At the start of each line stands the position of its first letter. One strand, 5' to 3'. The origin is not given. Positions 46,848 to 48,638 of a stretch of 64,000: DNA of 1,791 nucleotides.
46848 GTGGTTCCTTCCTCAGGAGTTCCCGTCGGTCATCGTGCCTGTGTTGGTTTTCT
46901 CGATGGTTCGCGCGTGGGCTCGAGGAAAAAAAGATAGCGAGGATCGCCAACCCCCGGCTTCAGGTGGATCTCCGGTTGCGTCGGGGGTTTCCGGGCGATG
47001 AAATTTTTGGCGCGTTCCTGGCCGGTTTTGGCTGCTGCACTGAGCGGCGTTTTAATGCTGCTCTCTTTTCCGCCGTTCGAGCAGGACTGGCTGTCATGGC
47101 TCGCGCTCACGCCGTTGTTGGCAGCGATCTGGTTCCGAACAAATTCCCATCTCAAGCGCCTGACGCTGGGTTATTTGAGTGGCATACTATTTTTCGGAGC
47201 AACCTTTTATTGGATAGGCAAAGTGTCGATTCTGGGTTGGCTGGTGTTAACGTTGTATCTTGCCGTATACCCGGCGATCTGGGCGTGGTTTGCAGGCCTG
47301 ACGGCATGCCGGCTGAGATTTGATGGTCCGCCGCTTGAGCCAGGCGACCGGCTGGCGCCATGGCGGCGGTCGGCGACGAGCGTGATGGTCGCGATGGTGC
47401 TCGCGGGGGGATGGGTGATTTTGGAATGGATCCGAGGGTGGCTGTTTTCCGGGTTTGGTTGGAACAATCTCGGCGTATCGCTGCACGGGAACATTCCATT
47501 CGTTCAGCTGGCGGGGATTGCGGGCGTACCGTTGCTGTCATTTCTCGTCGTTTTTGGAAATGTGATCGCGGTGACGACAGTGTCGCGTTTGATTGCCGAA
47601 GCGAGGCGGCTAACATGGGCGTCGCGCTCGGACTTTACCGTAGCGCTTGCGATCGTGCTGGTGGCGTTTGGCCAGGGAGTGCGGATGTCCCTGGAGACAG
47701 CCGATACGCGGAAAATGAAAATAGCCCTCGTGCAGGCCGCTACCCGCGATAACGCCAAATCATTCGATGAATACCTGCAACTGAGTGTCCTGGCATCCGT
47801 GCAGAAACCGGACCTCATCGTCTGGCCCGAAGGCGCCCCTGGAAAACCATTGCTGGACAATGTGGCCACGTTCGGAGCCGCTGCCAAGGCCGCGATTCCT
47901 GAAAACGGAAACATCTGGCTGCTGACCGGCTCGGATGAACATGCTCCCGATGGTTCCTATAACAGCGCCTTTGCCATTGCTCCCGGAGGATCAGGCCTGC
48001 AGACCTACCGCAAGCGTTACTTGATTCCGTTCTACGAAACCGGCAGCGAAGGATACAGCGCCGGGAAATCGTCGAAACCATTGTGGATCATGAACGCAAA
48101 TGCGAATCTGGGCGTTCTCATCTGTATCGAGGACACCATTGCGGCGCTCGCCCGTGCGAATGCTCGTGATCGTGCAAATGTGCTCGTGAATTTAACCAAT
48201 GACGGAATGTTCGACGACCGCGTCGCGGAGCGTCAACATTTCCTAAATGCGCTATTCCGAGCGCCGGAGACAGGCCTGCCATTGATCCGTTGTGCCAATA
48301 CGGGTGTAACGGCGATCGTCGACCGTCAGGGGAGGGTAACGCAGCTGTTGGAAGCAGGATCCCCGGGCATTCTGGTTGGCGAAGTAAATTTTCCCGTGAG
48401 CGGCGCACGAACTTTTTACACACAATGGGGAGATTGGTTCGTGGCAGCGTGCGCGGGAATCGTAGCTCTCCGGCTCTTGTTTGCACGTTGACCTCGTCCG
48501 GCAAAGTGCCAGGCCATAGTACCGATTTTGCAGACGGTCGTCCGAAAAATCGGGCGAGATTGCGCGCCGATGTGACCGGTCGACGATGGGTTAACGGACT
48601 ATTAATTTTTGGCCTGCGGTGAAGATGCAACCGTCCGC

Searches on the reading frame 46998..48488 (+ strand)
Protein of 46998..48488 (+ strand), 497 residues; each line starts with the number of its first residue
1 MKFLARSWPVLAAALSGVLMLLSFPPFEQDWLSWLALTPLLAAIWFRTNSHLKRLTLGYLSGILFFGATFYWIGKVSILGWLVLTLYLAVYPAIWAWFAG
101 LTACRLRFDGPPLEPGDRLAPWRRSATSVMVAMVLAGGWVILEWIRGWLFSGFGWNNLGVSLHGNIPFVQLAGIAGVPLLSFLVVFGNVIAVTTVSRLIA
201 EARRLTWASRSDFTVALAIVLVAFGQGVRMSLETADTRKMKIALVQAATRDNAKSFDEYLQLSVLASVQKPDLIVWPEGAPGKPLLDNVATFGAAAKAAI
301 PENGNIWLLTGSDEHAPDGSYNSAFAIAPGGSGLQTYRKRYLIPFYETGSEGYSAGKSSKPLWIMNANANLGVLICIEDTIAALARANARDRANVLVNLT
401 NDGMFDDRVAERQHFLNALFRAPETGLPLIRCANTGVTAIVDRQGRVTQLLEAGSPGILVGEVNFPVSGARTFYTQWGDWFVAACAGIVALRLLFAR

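Call 43: search_protein_families(library=ncbifam, proteins=[window:46998-48488:+], max_evalue=1e-10)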
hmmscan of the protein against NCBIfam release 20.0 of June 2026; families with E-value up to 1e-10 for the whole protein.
window:46998-48488:+ (497 aa): 1 family
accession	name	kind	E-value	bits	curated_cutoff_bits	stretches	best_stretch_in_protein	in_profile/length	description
TIGR00546.1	lnt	equivalog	4.5e-65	220.4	132.9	1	62-446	2-394/395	apolipoprotein N-acyltransferase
